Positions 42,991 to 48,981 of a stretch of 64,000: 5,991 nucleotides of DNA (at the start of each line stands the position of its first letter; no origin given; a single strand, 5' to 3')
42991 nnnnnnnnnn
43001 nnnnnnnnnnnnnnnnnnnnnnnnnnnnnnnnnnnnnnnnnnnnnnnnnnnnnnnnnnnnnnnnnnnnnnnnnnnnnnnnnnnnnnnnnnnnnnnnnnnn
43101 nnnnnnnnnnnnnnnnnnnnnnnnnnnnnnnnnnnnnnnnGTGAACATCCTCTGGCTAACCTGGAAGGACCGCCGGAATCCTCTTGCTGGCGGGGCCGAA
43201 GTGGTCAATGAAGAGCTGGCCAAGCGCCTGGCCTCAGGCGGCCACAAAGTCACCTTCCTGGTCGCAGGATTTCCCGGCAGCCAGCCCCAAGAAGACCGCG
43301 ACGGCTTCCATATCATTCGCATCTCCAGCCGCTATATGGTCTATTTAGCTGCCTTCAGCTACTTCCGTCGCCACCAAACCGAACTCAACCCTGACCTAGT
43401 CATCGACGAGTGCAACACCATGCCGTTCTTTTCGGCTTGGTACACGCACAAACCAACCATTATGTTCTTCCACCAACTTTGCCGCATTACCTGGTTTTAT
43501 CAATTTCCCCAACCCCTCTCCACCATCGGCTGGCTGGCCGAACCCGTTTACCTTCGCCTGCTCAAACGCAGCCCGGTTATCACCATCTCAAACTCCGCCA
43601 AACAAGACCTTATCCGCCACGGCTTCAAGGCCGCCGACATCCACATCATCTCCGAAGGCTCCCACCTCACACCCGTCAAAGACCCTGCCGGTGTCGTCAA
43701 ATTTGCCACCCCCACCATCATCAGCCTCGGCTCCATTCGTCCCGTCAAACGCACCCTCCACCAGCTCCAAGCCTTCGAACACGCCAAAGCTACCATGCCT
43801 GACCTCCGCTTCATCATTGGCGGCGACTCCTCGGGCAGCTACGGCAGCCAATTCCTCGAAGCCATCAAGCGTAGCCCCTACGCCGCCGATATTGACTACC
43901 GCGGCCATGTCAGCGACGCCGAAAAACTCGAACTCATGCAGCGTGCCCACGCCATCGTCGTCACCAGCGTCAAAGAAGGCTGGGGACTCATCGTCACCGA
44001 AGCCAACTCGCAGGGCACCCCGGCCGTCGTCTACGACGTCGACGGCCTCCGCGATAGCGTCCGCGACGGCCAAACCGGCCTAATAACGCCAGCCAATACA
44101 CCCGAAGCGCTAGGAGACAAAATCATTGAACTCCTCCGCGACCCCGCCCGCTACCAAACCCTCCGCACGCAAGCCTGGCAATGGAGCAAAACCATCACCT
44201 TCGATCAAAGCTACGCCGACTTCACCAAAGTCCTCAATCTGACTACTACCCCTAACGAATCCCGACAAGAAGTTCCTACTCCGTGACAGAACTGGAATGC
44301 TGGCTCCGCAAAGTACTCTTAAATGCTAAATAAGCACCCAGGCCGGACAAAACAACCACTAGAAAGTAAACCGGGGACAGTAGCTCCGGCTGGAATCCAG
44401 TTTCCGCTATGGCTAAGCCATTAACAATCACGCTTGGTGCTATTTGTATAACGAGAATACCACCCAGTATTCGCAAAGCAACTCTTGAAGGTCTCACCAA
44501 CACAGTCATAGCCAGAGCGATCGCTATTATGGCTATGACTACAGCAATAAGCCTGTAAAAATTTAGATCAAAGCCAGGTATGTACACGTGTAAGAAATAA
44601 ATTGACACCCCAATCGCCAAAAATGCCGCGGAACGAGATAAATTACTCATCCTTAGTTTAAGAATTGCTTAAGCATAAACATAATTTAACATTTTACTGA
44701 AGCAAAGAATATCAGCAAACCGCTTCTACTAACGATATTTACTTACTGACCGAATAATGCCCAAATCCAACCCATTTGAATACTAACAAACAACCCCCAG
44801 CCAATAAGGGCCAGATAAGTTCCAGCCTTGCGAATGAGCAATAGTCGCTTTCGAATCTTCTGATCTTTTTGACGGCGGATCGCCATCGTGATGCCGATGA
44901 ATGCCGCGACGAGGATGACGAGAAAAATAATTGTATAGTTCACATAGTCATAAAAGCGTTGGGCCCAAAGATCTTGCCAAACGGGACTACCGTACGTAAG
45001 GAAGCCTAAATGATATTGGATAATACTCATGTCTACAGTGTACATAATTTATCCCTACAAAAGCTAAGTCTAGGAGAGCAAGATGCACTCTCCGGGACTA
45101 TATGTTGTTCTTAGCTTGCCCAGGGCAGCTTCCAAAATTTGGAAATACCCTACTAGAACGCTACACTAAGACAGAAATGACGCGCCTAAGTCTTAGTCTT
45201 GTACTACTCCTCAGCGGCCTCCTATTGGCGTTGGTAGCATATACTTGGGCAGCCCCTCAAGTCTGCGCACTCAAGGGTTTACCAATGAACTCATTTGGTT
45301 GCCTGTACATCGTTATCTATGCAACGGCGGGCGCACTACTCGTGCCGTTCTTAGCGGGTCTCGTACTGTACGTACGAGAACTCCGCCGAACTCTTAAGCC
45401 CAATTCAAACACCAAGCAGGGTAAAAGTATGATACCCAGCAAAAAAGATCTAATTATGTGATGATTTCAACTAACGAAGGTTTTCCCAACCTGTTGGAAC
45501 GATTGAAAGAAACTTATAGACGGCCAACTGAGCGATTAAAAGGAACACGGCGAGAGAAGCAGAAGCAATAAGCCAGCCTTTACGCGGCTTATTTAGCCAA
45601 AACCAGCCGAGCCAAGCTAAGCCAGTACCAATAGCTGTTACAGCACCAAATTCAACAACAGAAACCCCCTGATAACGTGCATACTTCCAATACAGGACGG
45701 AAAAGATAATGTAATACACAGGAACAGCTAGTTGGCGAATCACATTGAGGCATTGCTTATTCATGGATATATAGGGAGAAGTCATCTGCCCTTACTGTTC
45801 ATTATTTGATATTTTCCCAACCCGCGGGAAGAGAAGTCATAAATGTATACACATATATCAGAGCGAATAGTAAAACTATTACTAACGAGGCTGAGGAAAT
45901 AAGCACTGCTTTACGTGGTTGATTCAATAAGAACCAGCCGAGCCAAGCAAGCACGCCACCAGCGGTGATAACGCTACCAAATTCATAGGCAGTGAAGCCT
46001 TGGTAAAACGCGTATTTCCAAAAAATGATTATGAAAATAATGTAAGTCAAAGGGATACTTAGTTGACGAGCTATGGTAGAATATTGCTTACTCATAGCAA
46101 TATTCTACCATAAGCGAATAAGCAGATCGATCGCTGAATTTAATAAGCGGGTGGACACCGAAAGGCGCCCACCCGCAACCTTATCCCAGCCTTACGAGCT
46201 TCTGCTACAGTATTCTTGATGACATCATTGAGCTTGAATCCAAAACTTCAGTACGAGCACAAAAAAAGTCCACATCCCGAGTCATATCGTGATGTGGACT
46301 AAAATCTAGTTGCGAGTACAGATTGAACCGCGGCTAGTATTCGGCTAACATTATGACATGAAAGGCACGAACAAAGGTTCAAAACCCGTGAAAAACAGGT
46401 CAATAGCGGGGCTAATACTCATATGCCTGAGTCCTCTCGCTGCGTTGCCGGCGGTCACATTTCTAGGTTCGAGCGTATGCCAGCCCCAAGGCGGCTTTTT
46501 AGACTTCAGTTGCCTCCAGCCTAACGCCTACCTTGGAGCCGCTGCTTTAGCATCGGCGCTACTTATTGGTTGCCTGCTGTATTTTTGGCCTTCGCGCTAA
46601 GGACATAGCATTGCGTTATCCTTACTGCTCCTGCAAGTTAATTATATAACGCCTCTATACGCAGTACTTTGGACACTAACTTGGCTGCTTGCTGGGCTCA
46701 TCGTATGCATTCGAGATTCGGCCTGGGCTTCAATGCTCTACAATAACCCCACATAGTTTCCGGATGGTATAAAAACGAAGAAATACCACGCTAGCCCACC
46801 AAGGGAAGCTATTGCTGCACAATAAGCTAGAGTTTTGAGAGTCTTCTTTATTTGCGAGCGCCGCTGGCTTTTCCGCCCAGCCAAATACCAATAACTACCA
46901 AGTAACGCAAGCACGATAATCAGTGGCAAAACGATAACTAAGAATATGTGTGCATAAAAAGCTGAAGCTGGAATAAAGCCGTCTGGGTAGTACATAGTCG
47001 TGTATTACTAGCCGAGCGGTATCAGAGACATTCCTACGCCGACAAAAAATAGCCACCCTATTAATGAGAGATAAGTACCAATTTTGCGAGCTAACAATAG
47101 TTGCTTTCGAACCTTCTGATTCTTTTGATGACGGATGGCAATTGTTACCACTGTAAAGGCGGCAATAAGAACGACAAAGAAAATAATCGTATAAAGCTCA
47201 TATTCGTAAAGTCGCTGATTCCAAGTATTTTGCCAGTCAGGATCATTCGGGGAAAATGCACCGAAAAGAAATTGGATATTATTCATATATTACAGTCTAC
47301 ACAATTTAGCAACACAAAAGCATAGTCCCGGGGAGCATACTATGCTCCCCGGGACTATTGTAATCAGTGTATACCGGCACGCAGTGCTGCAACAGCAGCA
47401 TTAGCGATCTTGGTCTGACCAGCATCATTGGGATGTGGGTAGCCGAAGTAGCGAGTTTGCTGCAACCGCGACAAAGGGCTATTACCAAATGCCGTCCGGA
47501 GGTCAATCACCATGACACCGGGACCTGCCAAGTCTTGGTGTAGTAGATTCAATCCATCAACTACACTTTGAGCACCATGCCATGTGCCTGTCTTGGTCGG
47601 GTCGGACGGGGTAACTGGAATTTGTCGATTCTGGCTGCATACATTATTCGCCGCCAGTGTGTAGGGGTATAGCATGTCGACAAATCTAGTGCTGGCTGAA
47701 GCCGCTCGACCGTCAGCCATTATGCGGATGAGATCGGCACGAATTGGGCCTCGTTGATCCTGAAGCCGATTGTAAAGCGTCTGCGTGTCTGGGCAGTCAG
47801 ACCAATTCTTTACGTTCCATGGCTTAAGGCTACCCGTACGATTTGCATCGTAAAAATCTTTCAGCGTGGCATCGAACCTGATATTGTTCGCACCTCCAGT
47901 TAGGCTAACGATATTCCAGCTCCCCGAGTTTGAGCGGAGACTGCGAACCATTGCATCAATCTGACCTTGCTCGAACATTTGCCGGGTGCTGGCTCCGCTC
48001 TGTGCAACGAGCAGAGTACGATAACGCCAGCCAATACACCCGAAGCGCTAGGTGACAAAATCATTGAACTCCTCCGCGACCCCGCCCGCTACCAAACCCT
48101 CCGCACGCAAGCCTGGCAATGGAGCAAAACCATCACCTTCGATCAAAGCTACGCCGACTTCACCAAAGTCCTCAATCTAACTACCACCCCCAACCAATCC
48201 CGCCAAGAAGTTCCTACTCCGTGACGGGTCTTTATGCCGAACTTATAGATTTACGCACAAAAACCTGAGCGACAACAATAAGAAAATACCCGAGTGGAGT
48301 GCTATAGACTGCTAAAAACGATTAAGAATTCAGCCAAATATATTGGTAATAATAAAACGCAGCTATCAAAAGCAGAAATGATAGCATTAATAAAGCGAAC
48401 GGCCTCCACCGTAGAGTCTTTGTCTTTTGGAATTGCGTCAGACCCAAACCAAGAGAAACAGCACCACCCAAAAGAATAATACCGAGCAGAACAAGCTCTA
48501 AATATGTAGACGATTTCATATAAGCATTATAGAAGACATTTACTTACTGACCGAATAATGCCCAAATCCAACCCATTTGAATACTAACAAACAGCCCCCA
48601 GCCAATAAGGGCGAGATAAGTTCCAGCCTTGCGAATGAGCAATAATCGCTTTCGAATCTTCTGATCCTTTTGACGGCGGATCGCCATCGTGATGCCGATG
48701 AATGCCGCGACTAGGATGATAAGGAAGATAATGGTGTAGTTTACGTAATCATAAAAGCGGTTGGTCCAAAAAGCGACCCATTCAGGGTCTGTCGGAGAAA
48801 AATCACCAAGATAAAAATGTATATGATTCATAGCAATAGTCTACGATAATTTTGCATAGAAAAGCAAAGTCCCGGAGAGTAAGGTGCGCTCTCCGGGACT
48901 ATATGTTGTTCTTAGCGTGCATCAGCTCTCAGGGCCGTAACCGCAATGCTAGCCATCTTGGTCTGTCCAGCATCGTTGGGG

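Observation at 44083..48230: Rearranged duplication: GT4 3' end duplicated 3.9 kb downstream and fused by 9-bp microhomology to a truncated copy of the SGNH-hydrolase domain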

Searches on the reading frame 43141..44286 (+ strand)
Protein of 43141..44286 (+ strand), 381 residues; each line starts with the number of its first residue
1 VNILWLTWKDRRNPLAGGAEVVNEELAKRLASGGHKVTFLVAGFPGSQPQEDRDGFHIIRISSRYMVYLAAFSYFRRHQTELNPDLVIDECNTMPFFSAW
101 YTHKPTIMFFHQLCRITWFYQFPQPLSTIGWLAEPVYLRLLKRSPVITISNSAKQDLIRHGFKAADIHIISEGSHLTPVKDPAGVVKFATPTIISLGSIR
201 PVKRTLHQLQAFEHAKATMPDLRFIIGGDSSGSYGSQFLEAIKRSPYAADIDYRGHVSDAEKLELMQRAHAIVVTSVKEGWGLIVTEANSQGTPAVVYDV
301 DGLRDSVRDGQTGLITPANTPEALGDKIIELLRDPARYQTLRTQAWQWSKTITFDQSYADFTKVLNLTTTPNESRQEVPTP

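Call 6: search_protein_families(library=pfam, proteins=[window:43141-44286:+], max_evalue=0.01)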
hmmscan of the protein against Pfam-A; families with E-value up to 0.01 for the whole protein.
window:43141-44286:+ (381 aa): 6 families
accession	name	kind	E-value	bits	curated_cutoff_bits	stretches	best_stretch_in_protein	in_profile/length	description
PF00534.26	Glycos_transf_1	-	1.2e-28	100.2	26.4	1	191-345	16-169/172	Glycosyl transferases group 1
PF13692.12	Glyco_trans_1_4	-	4.7e-22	79.2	27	1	191-334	2-142/142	Glycosyl transferases group 1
PF13439.12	Glyco_transf_4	-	1.3e-18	68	28.5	1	17-173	2-165/170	Glycosyltransferase Family 4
PF20706.3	GT4-conflict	-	1.3e-13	51.2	26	2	165-335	172-358/385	Family 4 Glycosyltransferase in conflict systems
PF13579.12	Glyco_trans_4_4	-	1.1e-12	49.1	29.7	1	17-171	1-156/158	Glycosyl transferase 4-like domain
PF13524.12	Glyco_trans_1_2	-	5.3e-06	26.9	25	1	211-347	5-127/144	Glycosyl transferase-like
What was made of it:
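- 43141..44286 (+): Intact GT4 glycosyltransferase gene (381 aa), third gene of the conserved flippase-GT2-GT4-GT2b operon. Pfam Glycos_transf_1 1.2e-28 and Glyco_transf_4 1.3e-18 (call 6).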

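Call 8: find_related_loci(query=window:43141-44286:+, collection=genome_contigs, flank=10000)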
Query window:43141-44286:+ (381 aa) in genome_contigs; peptide patterns used: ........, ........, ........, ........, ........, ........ (x = any residue, [..] = any of these).
97 stretches matched a pattern; 17 encode a relative of the query (tblastn E <= 1e-3); 17 distinct loci.
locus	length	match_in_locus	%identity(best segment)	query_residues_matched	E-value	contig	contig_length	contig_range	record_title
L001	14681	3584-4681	66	1-368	4e-170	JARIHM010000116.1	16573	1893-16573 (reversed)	MAG: Candidatus Saccharibacteria bacterium isolate CullarsAll.DT.42 k141_765561, whole genome shotgun sequence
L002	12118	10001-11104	61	1-367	3e-142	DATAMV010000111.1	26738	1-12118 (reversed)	MAG TPA_asm: Candidatus Saccharimonadia bacterium isolate SMAG_U7000 k141_23146, whole genome shotgun sequence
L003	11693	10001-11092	58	1-365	2e-141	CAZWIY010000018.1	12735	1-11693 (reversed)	MAG TPA_asm: uncultured Candidatus Saccharibacteria bacterium isolate SRP278252_co1_58 genome assembly, contig: NODE_873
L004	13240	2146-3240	54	1-366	2e-135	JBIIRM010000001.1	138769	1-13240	MAG: Candidatus Paceibacteria bacterium isolate ME2003-09-08pf_3300042542_group2_bin38 Rohwer_bin1530_scaffold_8_c1, who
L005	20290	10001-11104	54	1-367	1e-135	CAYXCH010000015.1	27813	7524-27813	MAG TPA_asm: uncultured Pseudobdellovibrionaceae bacterium isolate binchicken_co219_139 genome assembly, contig: k141_14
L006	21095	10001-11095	50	1-365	1e-124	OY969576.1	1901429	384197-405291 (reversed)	MAG: uncultured bacterium isolate MFD04463.bin.1.146 genome assembly, chromosome: 1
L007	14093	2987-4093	54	1-366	3e-123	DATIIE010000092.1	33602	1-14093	MAG TPA_asm: Candidatus Saccharimonadales bacterium isolate SMAG_U15656 k141_470790, whole genome shotgun sequence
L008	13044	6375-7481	52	1-366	4e-119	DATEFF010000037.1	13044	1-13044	MAG TPA_asm: Candidatus Saccharimonadales bacterium isolate SMAG_U8752 k141_1609527, whole genome shotgun sequence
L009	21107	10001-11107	51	1-366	1e-112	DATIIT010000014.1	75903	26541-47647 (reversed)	MAG TPA_asm: Candidatus Saccharimonadales bacterium isolate SMAG_U15672 k141_21292, whole genome shotgun sequence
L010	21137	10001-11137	49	1-376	9e-111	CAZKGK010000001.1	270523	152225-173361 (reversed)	MAG TPA_asm: uncultured Candidatus Saccharibacteria bacterium isolate SRP200132_co1_660 genome assembly, contig: NODE_28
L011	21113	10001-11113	49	1-368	3e-107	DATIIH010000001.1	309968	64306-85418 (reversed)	MAG TPA_asm: Patescibacteria group bacterium isolate SMAG_U15659 k141_649687, whole genome shotgun sequence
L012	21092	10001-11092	45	1-365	1e-104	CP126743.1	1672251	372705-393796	MAG: Fluviibacter phosphoraccumulans EoVTN8 chromosome, complete genome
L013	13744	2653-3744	43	1-365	9e-104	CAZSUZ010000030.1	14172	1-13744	MAG TPA_asm: uncultured Gammaproteobacteria bacterium isolate SRP300315_co1_1 genome assembly, contig: NODE_1916_length_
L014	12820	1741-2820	32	1-370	2e-65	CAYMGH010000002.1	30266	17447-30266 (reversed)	MAG TPA_asm: uncultured Gammaproteobacteria bacterium isolate SRP269290_co1_900 genome assembly, contig: NODE_1643_lengt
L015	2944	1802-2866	32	1-365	4e-61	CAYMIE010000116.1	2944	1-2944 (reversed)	MAG TPA_asm: uncultured Gammaproteobacteria bacterium isolate SRP050083_co3_380 genome assembly, contig: NODE_57244_leng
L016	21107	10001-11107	50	1-366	3e-113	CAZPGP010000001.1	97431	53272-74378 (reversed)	MAG TPA_asm: uncultured Candidatus Saccharibacteria bacterium isolate SRP200132_co1_577 genome assembly, contig: NODE_24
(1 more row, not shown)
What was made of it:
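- Tried and rejected: The genome_contigs scan with GT4 gave nothing above 66% identity (call 8).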

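Call 11: find_encoding_contigs(protein=window:43141-44286:+, flank=10000, max_places=10)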
Protein window:43141-44286:+ (381 aa): no gene with exactly this product is on record in the collection.

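Call 19: find_homologous_proteins(query=window:43141-44286:+, max_evalue=1e-60)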
Query window:43141-44286:+ (381 aa): 2630 proteins with E <= 1e-60 among 5734 candidates; the best 120 are listed.
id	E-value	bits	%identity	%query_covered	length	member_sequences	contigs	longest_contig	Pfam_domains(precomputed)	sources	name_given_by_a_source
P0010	4.0e-259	877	100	100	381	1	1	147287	PF00534.27,PF13579.13,PF13524.13,PF13439.13,PF20706.4,PF13692.13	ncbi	-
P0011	1.1e-167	576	67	98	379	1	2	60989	PF00534.27,PF13579.13,PF13524.13,PF13439.13,PF20706.4,PF13692.13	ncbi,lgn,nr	ncbi:MAG TPA: glycosyltransferase family 4 protein [Candidatus Saccharimonadia bacterium]|nr:glycosy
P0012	1.4e-166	573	64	98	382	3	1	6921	PF00534.27,PF13579.13,PF13524.13,PF13439.13,PF20706.4,PF13692.13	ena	-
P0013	5.7e-164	564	67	97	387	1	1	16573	PF00534.27,PF13579.13,PF13439.13,PF20706.4,PF13692.13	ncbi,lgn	-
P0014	6.3e-161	554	64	98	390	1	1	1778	PF00534.27,PF13579.13,PF13439.13,PF20706.4,PF13692.13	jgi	jgi:glycosyltransferase involved in cell wall biosynthesis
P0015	1.5e-160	553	66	96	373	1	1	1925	PF00534.27,PF13579.13,PF13524.13,PF13439.13,PF20706.4,PF13692.13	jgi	jgi:glycosyltransferase involved in cell wall biosynthesis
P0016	8.6e-160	550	65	96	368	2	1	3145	PF00534.27,PF13579.13,PF13439.13,PF20706.4,PF13692.13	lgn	-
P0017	1.5e-157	543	64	96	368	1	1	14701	PF00534.27,PF13579.13,PF13524.13,PF13439.13,PF20706.4,PF13692.13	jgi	jgi:glycosyltransferase involved in cell wall biosynthesis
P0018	1.8e-157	543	62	96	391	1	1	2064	PF00534.27,PF13579.13,PF13439.13,PF20706.4,PF13692.13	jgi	jgi:glycosyltransferase involved in cell wall biosynthesis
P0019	1.1e-154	533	61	96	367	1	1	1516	PF00534.27,PF13579.13,PF13439.13,PF20706.4,PF13692.13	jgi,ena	-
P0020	1.2e-153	530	65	96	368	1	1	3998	PF00534.27,PF13579.13,PF13439.13,PF20706.4,PF13692.13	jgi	jgi:glycosyltransferase involved in cell wall biosynthesis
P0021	9.7e-152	524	62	97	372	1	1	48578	PF00534.27,PF13579.13,PF13524.13,PF13439.13,PF20706.4,PF13692.13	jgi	jgi:glycosyltransferase involved in cell wall biosynthesis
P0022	1.3e-149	517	62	96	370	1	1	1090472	PF00534.27,PF13579.13,PF13524.13,PF13439.13,PF20706.4,PF13692.13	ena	-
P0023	1.8e-149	516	63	96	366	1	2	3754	PF00534.27,PF13579.13,PF13524.13,PF13439.13,PF20706.4,PF13692.13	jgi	jgi:glycosyltransferase involved in cell wall biosynthesis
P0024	1.2e-147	510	61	96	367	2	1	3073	PF00534.27,PF13579.13,PF13439.13,PF20706.4,PF13692.13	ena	-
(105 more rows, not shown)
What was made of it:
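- Tried and rejected: The protein search with GT4 gave nothing above 67% apart from the query itself (call 19).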

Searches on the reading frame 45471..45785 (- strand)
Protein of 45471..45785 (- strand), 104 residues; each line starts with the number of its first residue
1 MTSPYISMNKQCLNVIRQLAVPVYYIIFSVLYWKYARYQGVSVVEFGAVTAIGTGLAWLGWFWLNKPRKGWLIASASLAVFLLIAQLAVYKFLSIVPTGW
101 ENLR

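Call 6: search_protein_families(library=pfam, proteins=[window:45471-45785:-], max_evalue=0.01)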
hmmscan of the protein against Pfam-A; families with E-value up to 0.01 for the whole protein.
window:45471-45785:- (104 aa): 1 family
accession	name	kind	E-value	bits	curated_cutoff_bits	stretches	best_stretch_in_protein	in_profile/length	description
PF02322.20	Cyt_bd_oxida_II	-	0.0028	17.5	35.6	1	12-98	187-263/302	Cytochrome bd terminal oxidase subunit II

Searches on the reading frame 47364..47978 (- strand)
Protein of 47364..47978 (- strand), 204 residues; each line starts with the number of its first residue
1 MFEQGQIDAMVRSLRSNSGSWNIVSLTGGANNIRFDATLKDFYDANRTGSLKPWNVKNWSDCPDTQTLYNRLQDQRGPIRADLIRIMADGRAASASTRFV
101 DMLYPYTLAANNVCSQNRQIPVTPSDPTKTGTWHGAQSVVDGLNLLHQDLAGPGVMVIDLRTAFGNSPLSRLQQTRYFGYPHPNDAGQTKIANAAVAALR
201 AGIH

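Call 6: search_protein_families(library=pfam, proteins=[window:47364-47978:-], max_evalue=0.01)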
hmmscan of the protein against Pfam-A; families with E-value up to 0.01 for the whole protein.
window:47364-47978:- (204 aa): 1 family
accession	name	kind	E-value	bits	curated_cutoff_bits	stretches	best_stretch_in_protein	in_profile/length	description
PF13472.12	Lipase_GDSL_2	-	1.4e-06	29.4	32.9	1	18-188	63-176/178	GDSL-like Lipase/Acylhydrolase family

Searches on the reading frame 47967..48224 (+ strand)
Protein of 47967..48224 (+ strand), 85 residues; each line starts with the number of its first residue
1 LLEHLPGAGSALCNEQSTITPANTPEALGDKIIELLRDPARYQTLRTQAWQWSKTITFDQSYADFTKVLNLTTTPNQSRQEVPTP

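Call 6: search_protein_families(library=pfam, proteins=[window:47967-48224:+], max_evalue=0.01)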
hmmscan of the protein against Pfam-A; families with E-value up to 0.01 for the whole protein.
window:47967-48224:+ (85 aa): 0 families

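Call 44: find_encoding_contigs(protein=window:47967-48224:+, flank=5000, max_places=6)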
Protein window:47967-48224:+ (85 aa): no gene with exactly this product is on record in the collection.
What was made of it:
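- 47967..48224 (+): Chimeric 85-aa ORF: 18 codons antisense to the hydrolase fragment followed by 67 codons of the GT4 tail. Probably a by-product. Not on record as a called gene (call 44).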

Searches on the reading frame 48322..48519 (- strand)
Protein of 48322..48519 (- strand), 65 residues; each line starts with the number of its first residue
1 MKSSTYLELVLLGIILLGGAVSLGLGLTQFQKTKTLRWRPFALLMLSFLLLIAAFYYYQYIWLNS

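Call 45: find_encoding_contigs(protein=window:48322-48519:-, flank=5000, max_places=6)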
Protein window:48322-48519:- (65 aa): no gene with exactly this product is on record in the collection.

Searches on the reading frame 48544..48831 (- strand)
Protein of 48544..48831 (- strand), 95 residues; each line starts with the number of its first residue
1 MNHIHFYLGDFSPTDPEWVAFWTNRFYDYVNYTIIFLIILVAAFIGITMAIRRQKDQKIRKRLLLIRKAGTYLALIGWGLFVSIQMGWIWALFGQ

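Call 6: search_protein_families(library=pfam, proteins=[window:48544-48831:-], max_evalue=0.01)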
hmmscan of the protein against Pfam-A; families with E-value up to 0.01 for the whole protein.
window:48544-48831:- (95 aa): 1 family
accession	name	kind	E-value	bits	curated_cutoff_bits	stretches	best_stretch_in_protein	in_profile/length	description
PF12698.13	ABC2_membrane_3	-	0.0078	15.8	31.6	1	27-93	161-228/347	ABC-2 family transporter protein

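Call 40: find_homologous_proteins(query=A3, max_evalue=0.01)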
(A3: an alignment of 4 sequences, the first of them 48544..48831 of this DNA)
Query A3 (4 sequences) (95 aa, profile of the alignment): 3 proteins with E <= 0.01 among 115 candidates.
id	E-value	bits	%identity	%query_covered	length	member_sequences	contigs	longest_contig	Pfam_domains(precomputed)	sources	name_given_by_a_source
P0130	2.2e-47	177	100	100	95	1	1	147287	-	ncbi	-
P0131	2.0e-45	170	57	94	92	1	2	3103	-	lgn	-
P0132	5.2e-45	169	81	100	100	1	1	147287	-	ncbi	-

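Call 42: find_encoding_contigs(protein=P0131, flank=5000, max_places=6)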
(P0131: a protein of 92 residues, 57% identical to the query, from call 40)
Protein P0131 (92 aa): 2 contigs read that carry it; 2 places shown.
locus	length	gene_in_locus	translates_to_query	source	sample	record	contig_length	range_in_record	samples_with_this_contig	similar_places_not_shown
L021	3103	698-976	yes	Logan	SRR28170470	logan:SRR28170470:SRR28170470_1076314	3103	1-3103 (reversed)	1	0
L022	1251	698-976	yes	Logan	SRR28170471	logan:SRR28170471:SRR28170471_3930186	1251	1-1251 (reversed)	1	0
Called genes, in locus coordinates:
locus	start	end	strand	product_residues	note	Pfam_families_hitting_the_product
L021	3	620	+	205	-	?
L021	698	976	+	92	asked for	-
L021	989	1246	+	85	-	-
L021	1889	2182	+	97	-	-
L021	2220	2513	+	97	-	-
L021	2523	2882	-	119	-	-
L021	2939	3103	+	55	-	?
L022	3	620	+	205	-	?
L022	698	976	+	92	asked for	-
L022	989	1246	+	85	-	-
